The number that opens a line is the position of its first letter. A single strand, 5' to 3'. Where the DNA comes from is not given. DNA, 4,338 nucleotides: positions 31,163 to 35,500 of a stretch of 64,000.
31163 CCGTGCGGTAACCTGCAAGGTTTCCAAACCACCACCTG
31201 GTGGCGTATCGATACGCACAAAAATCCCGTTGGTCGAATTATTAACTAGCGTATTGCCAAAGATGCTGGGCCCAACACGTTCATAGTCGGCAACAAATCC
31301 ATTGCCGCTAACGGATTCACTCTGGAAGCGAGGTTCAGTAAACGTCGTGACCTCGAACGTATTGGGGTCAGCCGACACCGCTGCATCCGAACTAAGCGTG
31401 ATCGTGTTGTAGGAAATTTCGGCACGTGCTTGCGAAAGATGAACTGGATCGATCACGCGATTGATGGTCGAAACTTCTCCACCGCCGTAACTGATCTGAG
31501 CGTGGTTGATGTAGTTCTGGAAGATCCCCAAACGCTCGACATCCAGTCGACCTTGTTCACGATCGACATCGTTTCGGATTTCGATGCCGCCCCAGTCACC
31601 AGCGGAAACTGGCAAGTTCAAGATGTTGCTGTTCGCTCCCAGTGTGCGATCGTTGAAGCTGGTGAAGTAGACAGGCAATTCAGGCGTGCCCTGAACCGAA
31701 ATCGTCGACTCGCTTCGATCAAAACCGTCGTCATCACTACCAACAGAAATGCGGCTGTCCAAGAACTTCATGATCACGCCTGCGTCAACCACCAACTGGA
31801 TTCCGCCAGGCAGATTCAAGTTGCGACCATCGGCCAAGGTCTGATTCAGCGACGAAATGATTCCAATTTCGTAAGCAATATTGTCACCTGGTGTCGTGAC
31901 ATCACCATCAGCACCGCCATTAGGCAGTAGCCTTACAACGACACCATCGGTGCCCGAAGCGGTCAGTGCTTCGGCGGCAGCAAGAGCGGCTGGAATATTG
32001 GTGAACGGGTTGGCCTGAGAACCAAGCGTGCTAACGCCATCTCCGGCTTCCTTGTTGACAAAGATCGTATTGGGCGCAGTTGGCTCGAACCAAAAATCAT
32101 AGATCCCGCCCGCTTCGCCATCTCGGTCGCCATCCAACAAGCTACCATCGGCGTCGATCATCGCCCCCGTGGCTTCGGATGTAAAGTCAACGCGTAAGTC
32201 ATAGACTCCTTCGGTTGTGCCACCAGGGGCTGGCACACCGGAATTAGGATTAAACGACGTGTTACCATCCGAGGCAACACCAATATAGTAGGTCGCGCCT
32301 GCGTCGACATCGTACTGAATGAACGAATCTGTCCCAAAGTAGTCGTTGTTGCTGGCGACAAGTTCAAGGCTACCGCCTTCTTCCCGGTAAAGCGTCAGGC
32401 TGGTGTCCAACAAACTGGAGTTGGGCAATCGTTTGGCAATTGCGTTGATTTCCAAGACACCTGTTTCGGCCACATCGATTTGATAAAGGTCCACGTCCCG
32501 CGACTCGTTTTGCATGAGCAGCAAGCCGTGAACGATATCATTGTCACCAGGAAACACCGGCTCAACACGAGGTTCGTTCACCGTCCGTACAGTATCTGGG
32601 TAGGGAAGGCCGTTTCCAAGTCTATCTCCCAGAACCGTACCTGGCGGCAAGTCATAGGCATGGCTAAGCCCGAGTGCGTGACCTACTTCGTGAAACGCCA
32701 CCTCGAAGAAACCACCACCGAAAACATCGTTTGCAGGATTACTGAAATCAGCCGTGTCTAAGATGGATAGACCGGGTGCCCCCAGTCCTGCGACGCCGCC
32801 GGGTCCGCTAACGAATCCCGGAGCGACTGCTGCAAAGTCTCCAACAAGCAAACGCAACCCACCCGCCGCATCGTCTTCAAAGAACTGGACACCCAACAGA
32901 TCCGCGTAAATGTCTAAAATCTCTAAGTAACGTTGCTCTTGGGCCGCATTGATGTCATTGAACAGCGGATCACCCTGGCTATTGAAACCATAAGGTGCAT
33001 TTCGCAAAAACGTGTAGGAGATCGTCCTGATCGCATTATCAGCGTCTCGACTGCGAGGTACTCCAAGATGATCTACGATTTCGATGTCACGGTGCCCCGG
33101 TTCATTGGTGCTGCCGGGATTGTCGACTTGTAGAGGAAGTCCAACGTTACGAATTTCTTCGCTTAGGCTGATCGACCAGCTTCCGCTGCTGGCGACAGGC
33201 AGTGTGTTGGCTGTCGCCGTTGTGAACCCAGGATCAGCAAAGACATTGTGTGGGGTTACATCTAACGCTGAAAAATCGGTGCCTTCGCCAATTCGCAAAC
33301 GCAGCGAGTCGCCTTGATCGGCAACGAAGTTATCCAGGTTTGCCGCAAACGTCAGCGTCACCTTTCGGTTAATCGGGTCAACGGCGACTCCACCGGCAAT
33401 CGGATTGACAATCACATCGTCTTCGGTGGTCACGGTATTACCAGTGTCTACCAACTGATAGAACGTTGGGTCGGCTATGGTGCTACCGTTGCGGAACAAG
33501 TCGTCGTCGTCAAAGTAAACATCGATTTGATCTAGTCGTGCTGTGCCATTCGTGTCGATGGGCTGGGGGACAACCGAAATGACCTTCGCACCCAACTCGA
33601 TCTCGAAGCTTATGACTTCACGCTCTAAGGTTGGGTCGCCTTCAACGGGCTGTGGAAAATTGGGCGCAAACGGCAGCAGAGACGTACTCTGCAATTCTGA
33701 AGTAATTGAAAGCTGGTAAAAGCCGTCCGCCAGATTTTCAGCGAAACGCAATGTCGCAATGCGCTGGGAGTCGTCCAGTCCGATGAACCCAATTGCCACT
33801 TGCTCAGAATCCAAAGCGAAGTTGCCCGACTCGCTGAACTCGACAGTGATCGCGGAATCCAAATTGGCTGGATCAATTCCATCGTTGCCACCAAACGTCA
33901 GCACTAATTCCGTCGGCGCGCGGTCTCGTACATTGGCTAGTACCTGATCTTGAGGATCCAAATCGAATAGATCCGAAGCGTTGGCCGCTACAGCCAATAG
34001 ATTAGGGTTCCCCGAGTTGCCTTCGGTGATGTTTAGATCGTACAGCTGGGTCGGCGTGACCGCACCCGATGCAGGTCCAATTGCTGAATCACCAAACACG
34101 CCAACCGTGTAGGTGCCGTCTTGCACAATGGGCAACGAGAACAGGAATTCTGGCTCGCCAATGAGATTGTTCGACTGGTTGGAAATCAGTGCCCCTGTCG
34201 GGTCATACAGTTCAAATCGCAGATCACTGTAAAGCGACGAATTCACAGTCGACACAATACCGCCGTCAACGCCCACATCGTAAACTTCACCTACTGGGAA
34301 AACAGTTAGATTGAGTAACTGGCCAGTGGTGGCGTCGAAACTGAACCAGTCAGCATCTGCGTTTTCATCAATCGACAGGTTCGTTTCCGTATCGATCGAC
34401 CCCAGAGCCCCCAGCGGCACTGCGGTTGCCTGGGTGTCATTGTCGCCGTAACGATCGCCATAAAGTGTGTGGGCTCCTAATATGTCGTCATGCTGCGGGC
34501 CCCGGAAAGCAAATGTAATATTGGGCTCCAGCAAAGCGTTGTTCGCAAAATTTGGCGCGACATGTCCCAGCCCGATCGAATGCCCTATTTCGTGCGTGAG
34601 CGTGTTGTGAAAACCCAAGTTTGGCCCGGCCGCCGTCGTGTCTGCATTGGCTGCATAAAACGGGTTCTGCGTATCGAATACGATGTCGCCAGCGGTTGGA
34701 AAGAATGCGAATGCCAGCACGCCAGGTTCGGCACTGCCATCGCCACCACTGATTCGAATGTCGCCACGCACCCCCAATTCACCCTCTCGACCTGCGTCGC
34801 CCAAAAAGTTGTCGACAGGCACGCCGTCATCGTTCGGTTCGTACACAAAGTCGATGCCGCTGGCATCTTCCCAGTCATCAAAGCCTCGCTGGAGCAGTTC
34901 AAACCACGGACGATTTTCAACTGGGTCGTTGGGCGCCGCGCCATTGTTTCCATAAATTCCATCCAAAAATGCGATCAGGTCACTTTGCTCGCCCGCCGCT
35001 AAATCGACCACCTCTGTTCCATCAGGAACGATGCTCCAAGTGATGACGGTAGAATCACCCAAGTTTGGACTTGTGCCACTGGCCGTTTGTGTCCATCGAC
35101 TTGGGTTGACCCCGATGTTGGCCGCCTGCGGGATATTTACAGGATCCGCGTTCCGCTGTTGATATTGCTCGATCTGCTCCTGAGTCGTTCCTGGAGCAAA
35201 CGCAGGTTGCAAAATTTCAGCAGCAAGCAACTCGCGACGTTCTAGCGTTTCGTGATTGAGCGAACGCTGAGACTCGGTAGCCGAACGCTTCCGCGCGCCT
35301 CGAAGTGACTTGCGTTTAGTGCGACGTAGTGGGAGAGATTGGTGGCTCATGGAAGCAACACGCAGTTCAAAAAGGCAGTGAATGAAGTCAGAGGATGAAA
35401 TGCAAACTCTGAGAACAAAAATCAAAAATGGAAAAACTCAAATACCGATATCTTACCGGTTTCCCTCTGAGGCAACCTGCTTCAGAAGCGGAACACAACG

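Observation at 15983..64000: Tandem array of at least three giant paralogous surface proteins built on one scaffold with swappable loop slots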

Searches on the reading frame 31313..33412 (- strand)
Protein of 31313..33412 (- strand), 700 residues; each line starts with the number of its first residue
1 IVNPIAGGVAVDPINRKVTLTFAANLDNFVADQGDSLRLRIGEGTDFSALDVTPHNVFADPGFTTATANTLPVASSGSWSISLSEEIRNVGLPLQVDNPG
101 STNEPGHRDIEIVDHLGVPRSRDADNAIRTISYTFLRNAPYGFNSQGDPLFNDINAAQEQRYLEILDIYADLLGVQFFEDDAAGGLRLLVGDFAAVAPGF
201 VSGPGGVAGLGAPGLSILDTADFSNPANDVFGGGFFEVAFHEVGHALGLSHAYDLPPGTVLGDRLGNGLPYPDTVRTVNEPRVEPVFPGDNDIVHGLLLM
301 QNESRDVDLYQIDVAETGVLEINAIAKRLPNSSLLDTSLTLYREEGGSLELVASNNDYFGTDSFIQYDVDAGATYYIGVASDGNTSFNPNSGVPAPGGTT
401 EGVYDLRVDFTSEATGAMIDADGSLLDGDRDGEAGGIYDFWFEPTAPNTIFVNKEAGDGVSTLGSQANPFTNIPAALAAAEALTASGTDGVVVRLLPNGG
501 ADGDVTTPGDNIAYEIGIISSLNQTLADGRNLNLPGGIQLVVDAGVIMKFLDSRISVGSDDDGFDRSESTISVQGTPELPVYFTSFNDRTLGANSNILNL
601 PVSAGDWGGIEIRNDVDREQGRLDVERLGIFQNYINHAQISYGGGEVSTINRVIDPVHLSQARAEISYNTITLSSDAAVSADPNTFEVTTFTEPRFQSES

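Call 68: search_protein_families(library=pfam, proteins=[window:31313-33412:-], max_evalue=0.05)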
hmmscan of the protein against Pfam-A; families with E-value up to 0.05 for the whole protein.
window:31313-33412:- (700 aa): 3 families
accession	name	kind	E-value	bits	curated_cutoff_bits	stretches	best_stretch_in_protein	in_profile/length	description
PF04151.21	PPC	-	4.3e-05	24.7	25.9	1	306-381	1-70/70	Bacterial pre-peptidase C-terminal domain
PF00413.30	Peptidase_M10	-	0.00066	20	24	1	234-253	107-126/159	Matrixin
PF16313.11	DUF4953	-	0.034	13.8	24.2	0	237-253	15-31/316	Met-zincin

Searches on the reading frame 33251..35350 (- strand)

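Call 68: search_protein_families(library=pfam, proteins=[window:33251-35350:-], max_evalue=0.05)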
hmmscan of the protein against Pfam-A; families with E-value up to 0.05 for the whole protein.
window:33251-35350:- (700 aa): 5 families
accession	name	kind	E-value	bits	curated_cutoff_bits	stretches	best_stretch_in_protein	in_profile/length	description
PF00413.30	Peptidase_M10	-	1.2e-09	38.7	24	1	208-298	70-159/159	Matrixin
PF07595.18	Planc_extracel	-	0.00065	19.7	25.5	1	28-46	2-20/20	Planctomycete extracellular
PF04151.21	PPC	-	0.0019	19.4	25.9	1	332-420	1-70/70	Bacterial pre-peptidase C-terminal domain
PF13582.12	Reprolysin_3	-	0.018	16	22.4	1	242-263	103-122/123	Metallo-peptidase family M12B Reprolysin-like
PF10462.15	Peptidase_M66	-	0.039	13.4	20.6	0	247-265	192-211/306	Peptidase M66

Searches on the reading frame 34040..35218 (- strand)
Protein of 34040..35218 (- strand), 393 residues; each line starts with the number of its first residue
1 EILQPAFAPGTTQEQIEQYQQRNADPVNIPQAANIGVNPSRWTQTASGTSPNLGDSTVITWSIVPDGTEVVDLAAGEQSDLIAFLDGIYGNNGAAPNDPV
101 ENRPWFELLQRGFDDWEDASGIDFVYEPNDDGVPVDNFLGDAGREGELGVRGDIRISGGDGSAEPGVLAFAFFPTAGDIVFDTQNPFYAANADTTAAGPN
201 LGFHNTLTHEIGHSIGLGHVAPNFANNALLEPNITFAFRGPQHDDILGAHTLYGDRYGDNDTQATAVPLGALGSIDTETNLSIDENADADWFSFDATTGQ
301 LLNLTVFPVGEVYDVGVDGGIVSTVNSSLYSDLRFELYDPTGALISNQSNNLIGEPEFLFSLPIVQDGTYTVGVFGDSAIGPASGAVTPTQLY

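Call 28: search_protein_families(library=pfam, proteins=[window:34040-35218:-], max_evalue=1)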
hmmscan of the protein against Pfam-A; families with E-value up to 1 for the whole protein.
window:34040-35218:- (393 aa): 5 families
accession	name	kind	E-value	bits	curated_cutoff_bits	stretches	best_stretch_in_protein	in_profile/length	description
PF00413.30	Peptidase_M10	-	4.4e-10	40.1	24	1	164-254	70-159/159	Matrixin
PF04151.21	PPC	-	0.00019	22.7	25.9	1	288-376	1-70/70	Bacterial pre-peptidase C-terminal domain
PF13582.12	Reprolysin_3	-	0.0089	17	22.4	1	197-219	102-122/123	Metallo-peptidase family M12B Reprolysin-like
PF10462.15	Peptidase_M66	-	0.019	14.4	20.6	1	202-221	191-211/306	Peptidase M66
PF13688.12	Reprolysin_5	-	0.23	12.1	27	1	204-219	142-157/196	Metallo-peptidase family M12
